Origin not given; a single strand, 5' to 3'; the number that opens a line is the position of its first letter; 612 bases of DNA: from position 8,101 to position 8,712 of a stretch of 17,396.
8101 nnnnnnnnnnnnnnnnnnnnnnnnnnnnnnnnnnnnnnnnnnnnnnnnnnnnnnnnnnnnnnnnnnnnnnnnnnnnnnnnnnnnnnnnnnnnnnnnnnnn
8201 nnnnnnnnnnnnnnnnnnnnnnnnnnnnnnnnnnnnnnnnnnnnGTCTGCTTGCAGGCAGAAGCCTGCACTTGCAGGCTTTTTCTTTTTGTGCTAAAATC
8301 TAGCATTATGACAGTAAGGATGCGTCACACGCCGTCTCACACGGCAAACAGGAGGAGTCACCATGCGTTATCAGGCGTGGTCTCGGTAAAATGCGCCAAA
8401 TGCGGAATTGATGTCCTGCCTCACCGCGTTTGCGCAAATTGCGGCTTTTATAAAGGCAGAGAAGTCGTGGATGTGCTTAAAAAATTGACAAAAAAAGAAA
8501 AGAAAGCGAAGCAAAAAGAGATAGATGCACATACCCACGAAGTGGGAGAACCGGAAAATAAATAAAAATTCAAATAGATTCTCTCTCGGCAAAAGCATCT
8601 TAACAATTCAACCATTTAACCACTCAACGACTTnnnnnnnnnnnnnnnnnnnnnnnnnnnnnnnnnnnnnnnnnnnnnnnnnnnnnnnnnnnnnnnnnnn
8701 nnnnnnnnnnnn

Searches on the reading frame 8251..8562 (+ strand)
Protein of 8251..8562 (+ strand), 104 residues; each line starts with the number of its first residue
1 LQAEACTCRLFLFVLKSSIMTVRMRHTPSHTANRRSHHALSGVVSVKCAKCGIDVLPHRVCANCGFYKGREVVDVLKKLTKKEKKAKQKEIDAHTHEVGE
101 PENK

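Call 3: search_protein_families(library=pfam, proteins=[window:8251-8562:+], max_evalue=0.01)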
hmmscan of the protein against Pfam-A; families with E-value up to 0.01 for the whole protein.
window:8251-8562:+ (104 aa): 1 family
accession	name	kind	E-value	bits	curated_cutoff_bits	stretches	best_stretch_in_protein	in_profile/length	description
PF01783.29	Ribosomal_L32p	-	3.2e-14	53.3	21.3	1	25-74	6-55/56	Ribosomal L32p protein family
